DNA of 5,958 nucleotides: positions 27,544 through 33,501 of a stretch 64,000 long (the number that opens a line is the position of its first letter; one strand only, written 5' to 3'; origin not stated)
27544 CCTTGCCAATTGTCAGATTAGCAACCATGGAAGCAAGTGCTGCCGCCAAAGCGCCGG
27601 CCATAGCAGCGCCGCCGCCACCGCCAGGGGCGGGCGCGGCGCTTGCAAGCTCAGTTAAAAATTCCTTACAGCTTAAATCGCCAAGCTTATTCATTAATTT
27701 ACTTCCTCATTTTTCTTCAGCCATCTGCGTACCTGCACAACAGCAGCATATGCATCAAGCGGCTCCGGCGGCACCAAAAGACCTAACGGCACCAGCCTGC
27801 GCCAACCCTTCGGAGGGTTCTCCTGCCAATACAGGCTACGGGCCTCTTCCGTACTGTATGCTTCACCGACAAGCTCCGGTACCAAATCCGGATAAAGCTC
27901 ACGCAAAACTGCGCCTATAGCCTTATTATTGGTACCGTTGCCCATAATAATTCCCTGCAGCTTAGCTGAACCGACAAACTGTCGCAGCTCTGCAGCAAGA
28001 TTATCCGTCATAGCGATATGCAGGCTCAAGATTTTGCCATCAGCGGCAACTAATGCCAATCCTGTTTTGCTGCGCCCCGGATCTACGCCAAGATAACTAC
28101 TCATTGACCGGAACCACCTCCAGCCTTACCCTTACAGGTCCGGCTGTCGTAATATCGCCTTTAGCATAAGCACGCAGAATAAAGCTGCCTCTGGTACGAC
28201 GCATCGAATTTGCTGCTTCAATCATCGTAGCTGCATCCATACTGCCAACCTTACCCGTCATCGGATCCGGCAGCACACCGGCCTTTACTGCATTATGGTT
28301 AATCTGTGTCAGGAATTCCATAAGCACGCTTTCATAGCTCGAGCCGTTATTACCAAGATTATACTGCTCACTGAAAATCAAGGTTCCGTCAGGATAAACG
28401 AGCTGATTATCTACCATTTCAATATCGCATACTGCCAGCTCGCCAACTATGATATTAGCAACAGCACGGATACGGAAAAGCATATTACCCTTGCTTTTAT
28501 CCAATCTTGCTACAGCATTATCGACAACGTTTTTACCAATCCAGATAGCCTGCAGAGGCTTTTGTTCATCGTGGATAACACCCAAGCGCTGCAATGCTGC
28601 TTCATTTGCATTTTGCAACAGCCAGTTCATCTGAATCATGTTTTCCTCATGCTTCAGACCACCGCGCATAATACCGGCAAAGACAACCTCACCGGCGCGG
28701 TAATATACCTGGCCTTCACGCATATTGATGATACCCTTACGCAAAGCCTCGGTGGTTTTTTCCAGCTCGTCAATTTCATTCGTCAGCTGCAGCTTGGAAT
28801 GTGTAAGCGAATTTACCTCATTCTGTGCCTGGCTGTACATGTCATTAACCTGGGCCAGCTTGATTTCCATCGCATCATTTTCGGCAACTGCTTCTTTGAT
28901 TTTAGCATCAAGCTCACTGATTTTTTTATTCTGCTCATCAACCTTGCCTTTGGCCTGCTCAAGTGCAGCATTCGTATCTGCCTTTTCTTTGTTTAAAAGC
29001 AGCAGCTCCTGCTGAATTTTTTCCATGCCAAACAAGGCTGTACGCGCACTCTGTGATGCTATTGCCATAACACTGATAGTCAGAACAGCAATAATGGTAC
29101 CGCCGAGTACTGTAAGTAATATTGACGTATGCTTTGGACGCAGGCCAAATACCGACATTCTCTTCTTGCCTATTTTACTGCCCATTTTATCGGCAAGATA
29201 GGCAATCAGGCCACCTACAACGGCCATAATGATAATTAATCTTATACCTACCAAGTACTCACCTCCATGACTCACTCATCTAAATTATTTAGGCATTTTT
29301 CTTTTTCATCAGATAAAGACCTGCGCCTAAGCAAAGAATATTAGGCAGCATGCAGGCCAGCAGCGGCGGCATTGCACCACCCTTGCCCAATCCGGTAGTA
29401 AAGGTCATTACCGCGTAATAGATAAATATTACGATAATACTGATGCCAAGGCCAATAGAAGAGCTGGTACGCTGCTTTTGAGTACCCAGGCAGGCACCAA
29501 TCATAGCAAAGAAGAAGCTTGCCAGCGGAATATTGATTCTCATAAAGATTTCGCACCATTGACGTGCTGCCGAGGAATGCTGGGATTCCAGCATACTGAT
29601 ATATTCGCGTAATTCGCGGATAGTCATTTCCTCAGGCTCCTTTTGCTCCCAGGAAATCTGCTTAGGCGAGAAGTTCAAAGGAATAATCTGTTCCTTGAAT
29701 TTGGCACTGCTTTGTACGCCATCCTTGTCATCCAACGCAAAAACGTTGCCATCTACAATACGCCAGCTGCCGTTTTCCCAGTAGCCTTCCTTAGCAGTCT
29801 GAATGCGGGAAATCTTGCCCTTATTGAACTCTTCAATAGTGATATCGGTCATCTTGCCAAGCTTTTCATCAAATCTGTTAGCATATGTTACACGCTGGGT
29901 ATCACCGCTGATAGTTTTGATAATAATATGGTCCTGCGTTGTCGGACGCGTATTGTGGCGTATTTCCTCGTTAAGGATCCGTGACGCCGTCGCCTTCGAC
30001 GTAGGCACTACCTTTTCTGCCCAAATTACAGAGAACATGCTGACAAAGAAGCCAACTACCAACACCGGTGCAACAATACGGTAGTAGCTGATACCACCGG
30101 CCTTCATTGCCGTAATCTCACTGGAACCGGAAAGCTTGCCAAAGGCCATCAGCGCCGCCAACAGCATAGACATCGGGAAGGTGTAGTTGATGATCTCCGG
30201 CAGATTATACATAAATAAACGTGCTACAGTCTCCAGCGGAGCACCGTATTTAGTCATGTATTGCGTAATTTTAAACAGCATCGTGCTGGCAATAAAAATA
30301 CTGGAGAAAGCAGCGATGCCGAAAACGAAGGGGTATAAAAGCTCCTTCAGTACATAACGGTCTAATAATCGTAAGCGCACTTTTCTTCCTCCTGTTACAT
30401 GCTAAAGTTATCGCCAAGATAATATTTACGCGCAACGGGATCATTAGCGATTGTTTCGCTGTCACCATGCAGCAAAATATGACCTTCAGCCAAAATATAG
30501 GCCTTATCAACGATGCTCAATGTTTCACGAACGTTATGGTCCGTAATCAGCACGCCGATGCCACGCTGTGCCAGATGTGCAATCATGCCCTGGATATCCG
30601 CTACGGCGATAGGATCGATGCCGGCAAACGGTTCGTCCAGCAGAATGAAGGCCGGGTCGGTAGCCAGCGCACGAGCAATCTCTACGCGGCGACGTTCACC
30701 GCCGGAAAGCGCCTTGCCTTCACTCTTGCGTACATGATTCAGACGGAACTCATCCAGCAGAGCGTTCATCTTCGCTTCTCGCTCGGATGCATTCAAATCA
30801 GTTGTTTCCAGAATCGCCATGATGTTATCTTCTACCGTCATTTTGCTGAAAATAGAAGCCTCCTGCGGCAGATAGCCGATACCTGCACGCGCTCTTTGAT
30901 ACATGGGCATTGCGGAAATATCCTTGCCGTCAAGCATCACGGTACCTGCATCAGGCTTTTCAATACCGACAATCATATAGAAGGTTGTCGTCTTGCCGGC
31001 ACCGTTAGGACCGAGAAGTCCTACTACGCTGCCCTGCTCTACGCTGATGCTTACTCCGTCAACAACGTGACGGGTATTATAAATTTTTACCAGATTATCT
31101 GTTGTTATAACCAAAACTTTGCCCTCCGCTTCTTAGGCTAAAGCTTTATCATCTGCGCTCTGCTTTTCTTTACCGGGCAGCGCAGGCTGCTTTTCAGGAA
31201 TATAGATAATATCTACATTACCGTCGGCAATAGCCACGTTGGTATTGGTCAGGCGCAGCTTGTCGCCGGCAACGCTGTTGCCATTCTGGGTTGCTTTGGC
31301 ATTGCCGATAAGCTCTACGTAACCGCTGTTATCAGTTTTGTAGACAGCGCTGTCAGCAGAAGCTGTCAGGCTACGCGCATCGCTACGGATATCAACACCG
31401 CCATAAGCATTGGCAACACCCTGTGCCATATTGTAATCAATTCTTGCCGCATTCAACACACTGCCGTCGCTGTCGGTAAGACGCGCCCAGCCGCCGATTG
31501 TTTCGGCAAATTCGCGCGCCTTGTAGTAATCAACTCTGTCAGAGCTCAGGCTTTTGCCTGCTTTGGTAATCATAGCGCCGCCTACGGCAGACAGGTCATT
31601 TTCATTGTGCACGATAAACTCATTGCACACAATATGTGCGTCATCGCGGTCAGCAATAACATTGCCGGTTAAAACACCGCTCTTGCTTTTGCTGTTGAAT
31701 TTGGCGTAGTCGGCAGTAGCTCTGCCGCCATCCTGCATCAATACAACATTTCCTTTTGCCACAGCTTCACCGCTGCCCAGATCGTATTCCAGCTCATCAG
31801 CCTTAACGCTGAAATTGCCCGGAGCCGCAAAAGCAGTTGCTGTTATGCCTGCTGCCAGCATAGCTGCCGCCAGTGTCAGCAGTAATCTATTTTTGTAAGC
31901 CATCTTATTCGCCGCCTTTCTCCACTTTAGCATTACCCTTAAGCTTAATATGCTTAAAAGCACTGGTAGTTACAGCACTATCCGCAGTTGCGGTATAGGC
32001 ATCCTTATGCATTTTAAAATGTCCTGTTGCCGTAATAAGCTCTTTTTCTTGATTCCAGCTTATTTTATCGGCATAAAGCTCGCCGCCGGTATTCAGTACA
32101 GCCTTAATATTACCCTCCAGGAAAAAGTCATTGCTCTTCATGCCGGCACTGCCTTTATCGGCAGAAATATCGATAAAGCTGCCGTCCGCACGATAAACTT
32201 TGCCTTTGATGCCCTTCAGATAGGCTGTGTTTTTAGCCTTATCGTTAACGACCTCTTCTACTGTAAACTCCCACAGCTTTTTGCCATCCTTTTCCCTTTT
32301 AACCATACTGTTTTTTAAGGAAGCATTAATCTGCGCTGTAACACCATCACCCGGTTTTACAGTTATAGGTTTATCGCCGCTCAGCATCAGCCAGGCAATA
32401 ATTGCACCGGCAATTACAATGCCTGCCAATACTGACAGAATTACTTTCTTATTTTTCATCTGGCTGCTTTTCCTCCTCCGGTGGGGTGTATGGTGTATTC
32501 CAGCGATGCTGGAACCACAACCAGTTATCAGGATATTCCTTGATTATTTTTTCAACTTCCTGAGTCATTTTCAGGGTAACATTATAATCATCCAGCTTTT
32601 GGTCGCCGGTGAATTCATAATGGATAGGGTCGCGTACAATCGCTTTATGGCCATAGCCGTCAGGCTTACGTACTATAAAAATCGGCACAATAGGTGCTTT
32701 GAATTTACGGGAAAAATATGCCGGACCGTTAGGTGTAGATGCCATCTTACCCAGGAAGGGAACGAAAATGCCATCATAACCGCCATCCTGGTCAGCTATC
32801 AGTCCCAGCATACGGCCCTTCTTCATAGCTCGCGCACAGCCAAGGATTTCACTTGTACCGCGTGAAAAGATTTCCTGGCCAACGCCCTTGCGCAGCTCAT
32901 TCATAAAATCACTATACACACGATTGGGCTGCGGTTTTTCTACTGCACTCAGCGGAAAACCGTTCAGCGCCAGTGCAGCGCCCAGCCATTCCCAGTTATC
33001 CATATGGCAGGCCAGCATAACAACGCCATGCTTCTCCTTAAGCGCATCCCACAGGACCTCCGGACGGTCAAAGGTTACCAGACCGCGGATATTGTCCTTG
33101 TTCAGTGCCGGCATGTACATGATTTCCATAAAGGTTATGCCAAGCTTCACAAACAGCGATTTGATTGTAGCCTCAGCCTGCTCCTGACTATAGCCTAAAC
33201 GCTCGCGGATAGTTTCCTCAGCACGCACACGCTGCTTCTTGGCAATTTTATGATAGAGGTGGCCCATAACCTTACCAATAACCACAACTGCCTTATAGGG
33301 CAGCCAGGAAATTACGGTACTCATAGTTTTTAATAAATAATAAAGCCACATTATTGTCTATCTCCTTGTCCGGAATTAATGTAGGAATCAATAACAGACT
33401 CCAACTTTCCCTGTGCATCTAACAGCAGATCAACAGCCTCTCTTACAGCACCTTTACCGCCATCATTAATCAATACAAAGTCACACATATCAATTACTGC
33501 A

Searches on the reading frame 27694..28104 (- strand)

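Call 95: search_protein_families(library=ncbifam, alignment_id=A7, max_evalue=1e-10)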
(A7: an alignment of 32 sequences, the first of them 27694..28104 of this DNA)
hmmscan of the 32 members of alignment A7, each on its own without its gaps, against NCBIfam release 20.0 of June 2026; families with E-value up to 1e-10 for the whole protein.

A. member 1, window:27694-28104:- (136 aa): 0 families

B. families by the number of members that match (of 32 scanned): 304 families (the first 25 are shown)
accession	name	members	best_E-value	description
TIGR02203.1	MsbA_lipidA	3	2.5e-185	lipid A export permease/ATP-binding protein MsbA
TIGR02204.1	MsbA_rel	3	6.2e-173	ABC transporter, permease/ATP-binding protein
NF052233.1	CphA_assoc_ABC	3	2.2e-154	cyanophycin metabolism-associated ABC transporter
TIGR00958.1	3a01208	3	3.7e-153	antigen peptide transporter 2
NF008381.0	PRK11176.1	3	1.4e-150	lipid A ABC transporter ATP-binding protein/permease MsbA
NF045513.1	HepA_fam_ABC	3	1.6e-138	heterocyst formation ABC transporter subunit HepA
TIGR01846.1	type_I_sec_HlyB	3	7.3e-130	type I secretion system permease/ATPase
NF010178.0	PRK13657.1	3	5.2e-127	glucan ABC transporter ATP-binding protein/ permease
TIGR04406.1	LPS_export_lptB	3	8e-112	LPS export ABC transporter ATP-binding protein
TIGR03796.1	NHLM_micro_ABC1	3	1.3e-111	NHLP family bacteriocin export ABC transporter peptidase/permease/ATPase subunit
NF008055.0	PRK10789.1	3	1.3e-108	SmdA family multidrug ABC transporter permease/ATP-binding protein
TIGR03797.1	NHLM_micro_ABC2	3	2.3e-104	NHLP bacteriocin export ABC transporter permease/ATPase subunit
TIGR01193.1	bacteriocin_ABC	3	6.6e-104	peptide cleavage/export ABC transporter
NF008056.1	PRK10790.1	3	1.9e-102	SmdB family multidrug efflux ABC transporter permease/ATP-binding protein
TIGR01192.1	chvA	3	3.6e-99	glucan export ABC transporter ATP-binding protein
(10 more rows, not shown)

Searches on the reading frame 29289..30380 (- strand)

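Call 96: search_protein_families(library=ncbifam, proteins=[window:29289-30380:-], max_evalue=1e-15)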
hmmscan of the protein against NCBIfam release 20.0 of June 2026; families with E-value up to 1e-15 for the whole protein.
window:29289-30380:- (363 aa): 2 families
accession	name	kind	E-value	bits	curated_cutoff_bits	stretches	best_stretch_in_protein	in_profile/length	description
TIGR04408.1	LptG_lptG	equivalog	4.2e-70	236.1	240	1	5-360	1-350/351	LPS export ABC transporter permease LptG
TIGR04407.1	LptF_YjgP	equivalog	5.6e-49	166.7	230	1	5-359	1-346/347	LPS export ABC transporter permease LptF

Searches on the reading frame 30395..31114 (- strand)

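Call 96: search_protein_families(library=ncbifam, proteins=[window:30395-31114:-], max_evalue=1e-15)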
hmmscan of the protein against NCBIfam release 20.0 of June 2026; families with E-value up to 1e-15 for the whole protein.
window:30395-31114:- (239 aa): 147 families (the best 25 are shown)
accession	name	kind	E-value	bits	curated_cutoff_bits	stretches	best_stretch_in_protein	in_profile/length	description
TIGR04406.1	LPS_export_lptB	equivalog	8e-112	372.3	240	1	3-239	2-239/239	LPS export ABC transporter ATP-binding protein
NF008144.0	PRK10895.1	equivalog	3.1e-97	324.8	381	1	3-238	4-240/241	LPS export ABC transporter ATP-binding protein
TIGR03410.1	urea_trans_UrtE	equivalog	8.1e-52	176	285.8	1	5-229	3-226/230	urea ABC transporter ATP-binding subunit UrtE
TIGR01188.1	drrA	subfamily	1.4e-49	169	312.45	1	10-220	1-209/302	daunorubicin resistance ABC transporter, ATP-binding protein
TIGR00968.1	3a0106s01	subfamily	9.2e-44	149.7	342.75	1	4-228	2-224/237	sulfate ABC transporter ATP-binding protein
TIGR03864.1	PQQ_ABC_ATP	hypoth_equivalog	8.4e-43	146.5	302.25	1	3-225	2-222/236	ABC transporter, ATP-binding subunit, PQQ-dependent alcohol dehydrogenase system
NF010060.0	PRK13537.1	equivalog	2.2e-42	145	521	1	3-222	16-233/314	nodulation factor ABC transporter ATP-binding protein NodI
TIGR03265.1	PhnT2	equivalog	2.8e-42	145.2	457.7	1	3-227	5-227/353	putative 2-aminoethylphosphonate ABC transporter ATP-binding protein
NF008449.1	PRK11300.1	equivalog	4.7e-42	144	362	1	8-235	11-254/255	high-affinity branched-chain amino acid ABC transporter ATP-binding protein LivG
NF043075.1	MMSYN1_0197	equivalog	1.3e-41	142.7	550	1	2-227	2-225/341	spermidine/putrescine ABC transporter ATP-binding protein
NF040840.2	tungstate_WtpC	equivalog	2.8e-41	141.9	440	1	5-228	4-224/347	tungstate ABC transporter ATP-binding protein WtpC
TIGR03740.1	galliderm_ABC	subfamily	7.2e-41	140.3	309.75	1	4-218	2-207/223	lantibiotic protection ABC transporter ATP-binding subunit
NF008621.0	PRK11607.1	equivalog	2.9e-40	138.2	613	1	5-229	22-244/377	putrescine ABC transporter ATP-binding subunit PotG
NF010059.0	PRK13536.1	equivalog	6e-40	137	549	1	3-224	44-263/342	nodulation factor ABC transporter ATP-binding protein NodI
TIGR03411.1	urea_trans_UrtD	equivalog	1.1e-39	136.6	304.1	1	3-234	3-241/242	urea ABC transporter ATP-binding protein UrtD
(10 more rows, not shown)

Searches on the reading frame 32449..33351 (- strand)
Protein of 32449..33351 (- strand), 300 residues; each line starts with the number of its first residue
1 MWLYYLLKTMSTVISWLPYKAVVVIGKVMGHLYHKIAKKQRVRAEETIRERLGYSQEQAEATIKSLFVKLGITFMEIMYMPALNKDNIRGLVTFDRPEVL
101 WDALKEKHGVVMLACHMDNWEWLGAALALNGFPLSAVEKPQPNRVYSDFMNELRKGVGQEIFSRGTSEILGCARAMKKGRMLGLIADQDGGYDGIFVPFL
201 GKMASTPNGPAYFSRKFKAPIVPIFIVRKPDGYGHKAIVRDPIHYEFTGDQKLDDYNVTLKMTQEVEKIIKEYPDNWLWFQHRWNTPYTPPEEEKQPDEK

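Call 96: search_protein_families(library=ncbifam, proteins=[window:32449-33351:-], max_evalue=1e-15)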
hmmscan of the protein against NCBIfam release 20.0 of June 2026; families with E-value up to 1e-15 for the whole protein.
window:32449-33351:- (300 aa): 15 families
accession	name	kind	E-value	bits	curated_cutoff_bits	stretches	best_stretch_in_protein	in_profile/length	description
NF006270.0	PRK08419.1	equivalog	2.1e-37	129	248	1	5-288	8-292/298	lipid A biosynthesis lauroyl acyltransferase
TIGR02207.1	lipid_A_htrB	subfamily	5.5e-31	108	297.8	1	2-287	13-294/303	LpxL/LpxP family Kdo(2)-lipid IV(A) lauroyl/palmitoleoyl acyltransferase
NF006487.0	PRK08905.1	equivalog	2.5e-29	102.2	281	1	6-295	2-284/290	lysophospholipid acyltransferase family protein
NF004191.0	PRK05646.1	equivalog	1.6e-27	96.5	491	1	2-287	16-298/310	lipid A biosynthesis lauroyl acyltransferase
NF005919.0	PRK07920.1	equivalog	1.7e-25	89.7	209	1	72-297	81-306/311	phosphatidylinositol mannoside acyltransferase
NF005340.0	PRK06860.1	subfamily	1.9e-25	89.7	398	1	2-287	19-300/309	lipid A biosynthesis lauroyl acyltransferase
NF006507.0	PRK08943.1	subfamily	3.8e-25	88.6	337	1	2-281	25-301/322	lipid A biosynthesis (KDO)2-(lauroyl)-lipid IVA acyltransferase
NF005150.0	PRK06628.1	equivalog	1.6e-24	86.9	350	1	59-285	67-289/290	lipid A biosynthesis lauroyl acyltransferase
NF004190.0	PRK05645.1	equivalog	4.3e-21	75.3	377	1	13-286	15-286/295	lysophospholipid acyltransferase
TIGR02208.1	lipid_A_msbB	equivalog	1.7e-20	73.5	336.05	1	2-281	15-291/305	lauroyl-Kdo(2)-lipid IV(A) myristoyltransferase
NF005120.0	PRK06553.1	equivalog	2.1e-20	73.3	273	1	34-285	54-307/308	lipid A biosynthesis lauroyl acyltransferase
NF005952.0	PRK08025.1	equivalog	5.9e-20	71.6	517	1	2-286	17-296/306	kdo(2)-lipid IV(A) palmitoleoyltransferase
NF006437.0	PRK08733.1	equivalog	7e-20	71.4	540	1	2-285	19-295/306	LpxL/LpxP family Kdo(2)-lipid IV(A) lauroyl/palmitoleoyl acyltransferase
NF005399.0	PRK06946.1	subfamily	2.2e-18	66.5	343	1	8-286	11-285/294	lipid A biosynthesis lauroyl acyltransferase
NF004569.0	PRK05906.1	equivalog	7.9e-16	57.9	439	0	100-285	132-313/454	lipid A biosynthesis lauroyl acyltransferase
